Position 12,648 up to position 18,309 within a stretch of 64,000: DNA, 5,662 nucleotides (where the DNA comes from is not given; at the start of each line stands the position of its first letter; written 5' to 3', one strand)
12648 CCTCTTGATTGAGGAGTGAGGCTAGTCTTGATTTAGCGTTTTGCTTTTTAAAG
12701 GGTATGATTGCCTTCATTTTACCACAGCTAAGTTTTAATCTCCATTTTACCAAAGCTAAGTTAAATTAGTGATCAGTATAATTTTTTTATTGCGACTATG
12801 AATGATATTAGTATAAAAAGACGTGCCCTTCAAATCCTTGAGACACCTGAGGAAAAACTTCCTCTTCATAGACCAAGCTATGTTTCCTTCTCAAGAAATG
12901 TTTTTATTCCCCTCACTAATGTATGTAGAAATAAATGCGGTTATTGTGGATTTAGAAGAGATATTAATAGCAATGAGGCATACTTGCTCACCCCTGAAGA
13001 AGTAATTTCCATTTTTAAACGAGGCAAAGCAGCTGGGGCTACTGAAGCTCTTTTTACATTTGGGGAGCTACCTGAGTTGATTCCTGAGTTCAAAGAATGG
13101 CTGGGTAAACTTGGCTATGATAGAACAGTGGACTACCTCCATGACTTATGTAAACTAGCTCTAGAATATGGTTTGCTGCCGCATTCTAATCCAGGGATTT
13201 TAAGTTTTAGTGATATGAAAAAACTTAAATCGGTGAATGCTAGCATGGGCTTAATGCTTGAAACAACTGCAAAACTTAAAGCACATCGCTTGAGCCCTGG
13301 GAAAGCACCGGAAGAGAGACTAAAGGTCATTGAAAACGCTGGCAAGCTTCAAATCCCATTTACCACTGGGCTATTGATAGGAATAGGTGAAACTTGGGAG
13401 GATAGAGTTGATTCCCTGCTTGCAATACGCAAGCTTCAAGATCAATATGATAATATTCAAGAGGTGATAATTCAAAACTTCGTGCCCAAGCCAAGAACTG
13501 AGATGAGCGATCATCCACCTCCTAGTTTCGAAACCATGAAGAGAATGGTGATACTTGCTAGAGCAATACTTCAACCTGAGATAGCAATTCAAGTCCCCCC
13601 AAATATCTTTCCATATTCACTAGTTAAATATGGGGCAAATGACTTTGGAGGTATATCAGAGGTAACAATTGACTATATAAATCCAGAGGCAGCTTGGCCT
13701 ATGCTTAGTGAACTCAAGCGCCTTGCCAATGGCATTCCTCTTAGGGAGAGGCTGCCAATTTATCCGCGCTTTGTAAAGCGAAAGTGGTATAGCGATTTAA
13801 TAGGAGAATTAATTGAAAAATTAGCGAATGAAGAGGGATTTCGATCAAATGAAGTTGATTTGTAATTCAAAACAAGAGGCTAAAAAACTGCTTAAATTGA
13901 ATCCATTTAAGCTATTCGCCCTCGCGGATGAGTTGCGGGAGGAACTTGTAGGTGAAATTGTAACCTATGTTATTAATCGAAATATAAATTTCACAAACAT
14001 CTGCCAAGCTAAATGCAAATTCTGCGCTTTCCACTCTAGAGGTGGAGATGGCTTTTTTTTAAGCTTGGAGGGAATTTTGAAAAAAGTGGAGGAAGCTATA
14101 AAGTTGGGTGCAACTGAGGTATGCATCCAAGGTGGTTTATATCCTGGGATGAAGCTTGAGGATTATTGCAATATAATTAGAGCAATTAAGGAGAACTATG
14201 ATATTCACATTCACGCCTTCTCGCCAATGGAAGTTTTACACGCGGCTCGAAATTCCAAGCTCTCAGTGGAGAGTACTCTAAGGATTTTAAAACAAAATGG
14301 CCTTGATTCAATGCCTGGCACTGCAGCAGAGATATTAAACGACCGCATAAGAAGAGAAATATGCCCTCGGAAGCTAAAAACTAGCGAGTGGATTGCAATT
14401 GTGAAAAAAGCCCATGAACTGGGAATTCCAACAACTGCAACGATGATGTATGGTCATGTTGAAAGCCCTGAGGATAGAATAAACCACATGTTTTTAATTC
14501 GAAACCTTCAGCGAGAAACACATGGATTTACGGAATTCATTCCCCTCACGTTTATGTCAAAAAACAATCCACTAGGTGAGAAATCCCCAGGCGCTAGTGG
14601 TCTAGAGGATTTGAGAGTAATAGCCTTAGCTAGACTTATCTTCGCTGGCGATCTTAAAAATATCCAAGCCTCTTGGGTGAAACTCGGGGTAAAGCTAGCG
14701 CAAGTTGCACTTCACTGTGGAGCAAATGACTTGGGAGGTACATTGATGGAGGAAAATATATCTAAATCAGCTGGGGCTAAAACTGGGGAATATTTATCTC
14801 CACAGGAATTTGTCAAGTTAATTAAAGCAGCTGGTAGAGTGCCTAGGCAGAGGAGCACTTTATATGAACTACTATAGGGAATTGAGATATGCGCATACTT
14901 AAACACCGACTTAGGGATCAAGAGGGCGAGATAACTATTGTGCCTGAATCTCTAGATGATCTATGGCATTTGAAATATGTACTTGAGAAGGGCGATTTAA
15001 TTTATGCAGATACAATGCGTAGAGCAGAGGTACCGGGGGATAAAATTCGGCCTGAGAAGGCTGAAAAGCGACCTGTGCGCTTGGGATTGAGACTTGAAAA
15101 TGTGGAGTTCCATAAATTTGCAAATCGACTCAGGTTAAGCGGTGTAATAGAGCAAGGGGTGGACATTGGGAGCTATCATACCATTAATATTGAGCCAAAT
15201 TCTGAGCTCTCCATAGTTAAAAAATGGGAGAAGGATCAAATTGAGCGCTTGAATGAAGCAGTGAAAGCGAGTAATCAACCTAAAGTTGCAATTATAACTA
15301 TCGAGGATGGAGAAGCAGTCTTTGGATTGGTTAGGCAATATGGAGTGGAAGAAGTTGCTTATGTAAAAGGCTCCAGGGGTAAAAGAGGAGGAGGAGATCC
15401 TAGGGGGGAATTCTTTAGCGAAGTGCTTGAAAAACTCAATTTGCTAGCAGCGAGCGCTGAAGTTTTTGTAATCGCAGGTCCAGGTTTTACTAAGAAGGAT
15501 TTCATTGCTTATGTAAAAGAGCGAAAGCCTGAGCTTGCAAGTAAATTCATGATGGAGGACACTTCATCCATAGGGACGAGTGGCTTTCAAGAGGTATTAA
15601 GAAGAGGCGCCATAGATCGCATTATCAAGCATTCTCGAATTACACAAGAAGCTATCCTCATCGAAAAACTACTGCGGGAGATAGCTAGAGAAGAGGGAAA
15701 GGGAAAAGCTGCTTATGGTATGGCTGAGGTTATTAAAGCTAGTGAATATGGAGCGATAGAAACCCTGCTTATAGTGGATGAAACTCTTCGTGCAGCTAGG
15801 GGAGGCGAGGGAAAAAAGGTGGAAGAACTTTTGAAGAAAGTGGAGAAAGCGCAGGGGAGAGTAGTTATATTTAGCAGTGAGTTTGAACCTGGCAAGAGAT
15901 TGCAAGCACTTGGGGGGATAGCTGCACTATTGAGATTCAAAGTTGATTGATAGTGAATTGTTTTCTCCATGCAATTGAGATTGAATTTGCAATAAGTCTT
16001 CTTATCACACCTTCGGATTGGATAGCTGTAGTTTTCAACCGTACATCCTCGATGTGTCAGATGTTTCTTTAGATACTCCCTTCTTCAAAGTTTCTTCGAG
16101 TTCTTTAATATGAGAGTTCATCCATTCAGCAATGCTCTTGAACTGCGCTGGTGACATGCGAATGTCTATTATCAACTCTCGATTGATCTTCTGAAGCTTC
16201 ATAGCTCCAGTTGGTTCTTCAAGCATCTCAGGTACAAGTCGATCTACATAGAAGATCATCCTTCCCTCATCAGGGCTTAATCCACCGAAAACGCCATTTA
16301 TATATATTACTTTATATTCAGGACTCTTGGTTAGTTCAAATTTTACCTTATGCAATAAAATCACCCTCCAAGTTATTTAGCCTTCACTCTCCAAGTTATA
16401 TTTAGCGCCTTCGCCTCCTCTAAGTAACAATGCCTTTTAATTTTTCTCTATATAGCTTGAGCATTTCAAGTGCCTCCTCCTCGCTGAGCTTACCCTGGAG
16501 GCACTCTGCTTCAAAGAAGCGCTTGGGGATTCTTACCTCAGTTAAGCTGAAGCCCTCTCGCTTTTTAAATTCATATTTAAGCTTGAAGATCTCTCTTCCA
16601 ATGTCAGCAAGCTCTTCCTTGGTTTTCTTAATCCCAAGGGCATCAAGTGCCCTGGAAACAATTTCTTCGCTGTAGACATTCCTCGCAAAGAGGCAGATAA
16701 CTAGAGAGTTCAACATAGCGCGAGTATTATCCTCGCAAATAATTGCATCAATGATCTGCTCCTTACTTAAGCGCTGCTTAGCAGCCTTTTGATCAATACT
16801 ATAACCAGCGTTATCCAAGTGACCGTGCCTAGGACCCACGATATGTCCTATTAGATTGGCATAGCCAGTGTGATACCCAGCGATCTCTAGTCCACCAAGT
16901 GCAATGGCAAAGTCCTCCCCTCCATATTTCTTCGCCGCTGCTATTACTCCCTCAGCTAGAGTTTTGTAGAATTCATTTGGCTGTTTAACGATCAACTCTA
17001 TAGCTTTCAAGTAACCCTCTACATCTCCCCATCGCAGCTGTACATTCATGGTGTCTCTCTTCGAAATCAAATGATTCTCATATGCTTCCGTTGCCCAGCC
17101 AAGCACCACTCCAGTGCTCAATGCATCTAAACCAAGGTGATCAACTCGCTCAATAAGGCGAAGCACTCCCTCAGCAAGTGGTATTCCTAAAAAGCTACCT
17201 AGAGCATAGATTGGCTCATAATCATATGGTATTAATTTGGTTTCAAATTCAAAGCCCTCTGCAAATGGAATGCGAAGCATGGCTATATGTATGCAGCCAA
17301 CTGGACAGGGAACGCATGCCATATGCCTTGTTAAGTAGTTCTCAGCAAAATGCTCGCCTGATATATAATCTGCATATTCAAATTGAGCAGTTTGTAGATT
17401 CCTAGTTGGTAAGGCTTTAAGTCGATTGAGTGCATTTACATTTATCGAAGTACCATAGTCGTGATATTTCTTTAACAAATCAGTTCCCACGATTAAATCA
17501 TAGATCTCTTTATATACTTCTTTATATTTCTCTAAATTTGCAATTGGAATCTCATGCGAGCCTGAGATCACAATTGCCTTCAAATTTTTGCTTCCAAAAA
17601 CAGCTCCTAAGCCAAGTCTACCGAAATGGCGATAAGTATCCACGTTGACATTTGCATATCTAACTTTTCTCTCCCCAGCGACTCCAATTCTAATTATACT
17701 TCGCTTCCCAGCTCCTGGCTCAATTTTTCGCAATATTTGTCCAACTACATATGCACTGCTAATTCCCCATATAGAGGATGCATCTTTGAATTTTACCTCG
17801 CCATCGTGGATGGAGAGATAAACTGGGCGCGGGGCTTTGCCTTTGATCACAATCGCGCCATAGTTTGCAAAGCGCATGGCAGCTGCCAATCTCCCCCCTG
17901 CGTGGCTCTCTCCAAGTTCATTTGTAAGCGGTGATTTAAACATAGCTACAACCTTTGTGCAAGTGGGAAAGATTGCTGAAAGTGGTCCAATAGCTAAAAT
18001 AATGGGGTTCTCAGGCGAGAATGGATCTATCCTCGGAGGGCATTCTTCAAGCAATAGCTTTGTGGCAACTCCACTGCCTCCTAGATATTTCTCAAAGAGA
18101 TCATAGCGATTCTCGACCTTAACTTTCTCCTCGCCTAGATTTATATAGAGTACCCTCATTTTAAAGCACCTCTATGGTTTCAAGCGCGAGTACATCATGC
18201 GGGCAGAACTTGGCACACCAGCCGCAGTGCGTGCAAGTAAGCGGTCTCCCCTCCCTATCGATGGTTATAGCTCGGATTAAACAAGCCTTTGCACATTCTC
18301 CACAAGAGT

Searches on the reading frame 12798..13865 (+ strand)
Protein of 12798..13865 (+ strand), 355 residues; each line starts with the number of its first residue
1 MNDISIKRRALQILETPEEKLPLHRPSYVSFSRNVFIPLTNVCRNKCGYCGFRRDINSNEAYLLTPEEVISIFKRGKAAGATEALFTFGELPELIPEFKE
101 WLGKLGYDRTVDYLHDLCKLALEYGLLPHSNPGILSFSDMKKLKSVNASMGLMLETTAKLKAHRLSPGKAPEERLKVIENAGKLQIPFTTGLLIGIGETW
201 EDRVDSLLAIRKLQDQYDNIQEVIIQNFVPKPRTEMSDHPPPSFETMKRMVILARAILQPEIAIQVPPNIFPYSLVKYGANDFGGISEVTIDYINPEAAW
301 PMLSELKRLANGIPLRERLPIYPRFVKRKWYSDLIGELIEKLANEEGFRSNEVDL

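Call 72: search_protein_families(library=pfam, proteins=[window:12798-13865:+], max_evalue=0.00001)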
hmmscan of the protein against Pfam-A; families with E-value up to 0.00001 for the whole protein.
window:12798-13865:+ (355 aa): 1 family
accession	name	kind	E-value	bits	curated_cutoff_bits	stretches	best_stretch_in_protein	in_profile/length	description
PF04055.27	Radical_SAM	-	3.1e-19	70.2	29.5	1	37-207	1-163/166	Radical SAM superfamily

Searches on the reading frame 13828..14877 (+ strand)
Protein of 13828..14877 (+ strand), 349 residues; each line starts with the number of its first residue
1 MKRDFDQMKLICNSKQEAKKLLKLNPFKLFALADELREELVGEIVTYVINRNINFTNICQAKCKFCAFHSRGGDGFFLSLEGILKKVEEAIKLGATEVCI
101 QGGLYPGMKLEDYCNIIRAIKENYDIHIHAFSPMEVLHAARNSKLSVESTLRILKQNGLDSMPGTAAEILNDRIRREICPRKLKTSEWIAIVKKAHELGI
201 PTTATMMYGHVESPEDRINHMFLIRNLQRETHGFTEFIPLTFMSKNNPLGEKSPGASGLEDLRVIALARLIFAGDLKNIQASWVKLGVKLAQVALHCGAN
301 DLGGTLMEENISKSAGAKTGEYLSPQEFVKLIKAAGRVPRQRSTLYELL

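Call 72: search_protein_families(library=pfam, proteins=[window:13828-14877:+], max_evalue=0.00001)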
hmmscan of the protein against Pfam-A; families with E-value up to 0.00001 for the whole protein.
window:13828-14877:+ (349 aa): 2 families
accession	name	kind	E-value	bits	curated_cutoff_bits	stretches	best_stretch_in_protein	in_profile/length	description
PF04055.27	Radical_SAM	-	1.8e-24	87.2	29.5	1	53-223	1-165/166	Radical SAM superfamily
PF19288.4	CofH_C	-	5.4e-24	84.9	27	1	232-347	2-117/125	CofH/MqnC C-terminal region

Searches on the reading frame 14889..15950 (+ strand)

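Call 72: search_protein_families(library=pfam, proteins=[window:14889-15950:+], max_evalue=0.00001)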
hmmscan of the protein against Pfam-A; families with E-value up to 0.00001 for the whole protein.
window:14889-15950:+ (353 aa): 3 families
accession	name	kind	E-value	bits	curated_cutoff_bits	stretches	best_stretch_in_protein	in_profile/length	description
PF03463.20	eRF1_1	-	1.9e-32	112.3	23.8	1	1-125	1-123/123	eRF1 domain 1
PF03465.20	eRF1_3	-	8.9e-25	87.7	25.8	1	252-352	2-106/106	eRF1 domain 3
PF03464.20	eRF1_2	-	1.2e-09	39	27.1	1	132-241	1-127/133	eRF1 domain 2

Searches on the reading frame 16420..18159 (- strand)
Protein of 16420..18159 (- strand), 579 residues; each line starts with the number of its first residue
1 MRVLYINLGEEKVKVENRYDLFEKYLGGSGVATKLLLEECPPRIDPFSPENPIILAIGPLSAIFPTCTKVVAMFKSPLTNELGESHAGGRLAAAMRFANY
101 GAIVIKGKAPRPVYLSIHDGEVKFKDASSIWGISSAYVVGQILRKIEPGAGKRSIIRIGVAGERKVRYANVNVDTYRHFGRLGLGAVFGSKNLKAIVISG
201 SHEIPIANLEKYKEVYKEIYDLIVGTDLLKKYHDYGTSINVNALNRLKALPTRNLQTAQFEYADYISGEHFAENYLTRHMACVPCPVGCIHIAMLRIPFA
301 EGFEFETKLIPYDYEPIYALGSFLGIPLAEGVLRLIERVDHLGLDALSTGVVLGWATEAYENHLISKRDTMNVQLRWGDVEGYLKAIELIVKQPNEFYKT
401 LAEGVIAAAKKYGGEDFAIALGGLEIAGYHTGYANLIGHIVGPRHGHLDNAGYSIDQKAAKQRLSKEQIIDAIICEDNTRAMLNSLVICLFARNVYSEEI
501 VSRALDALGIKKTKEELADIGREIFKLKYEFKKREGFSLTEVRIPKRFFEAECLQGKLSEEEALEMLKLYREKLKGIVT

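Call 72: search_protein_families(library=pfam, proteins=[window:16420-18159:-], max_evalue=0.00001)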
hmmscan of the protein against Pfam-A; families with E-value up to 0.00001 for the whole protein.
window:16420-18159:- (579 aa): 2 families
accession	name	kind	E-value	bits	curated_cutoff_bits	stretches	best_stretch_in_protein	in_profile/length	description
PF02730.20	AFOR_N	-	8.5e-71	238.2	29.8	1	2-200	2-198/199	Aldehyde ferredoxin oxidoreductase, N-terminal domain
PF01314.23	AFOR_C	-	9.2e-68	229.6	27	1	214-570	1-363/385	Aldehyde ferredoxin oxidoreductase, domains 2 & 3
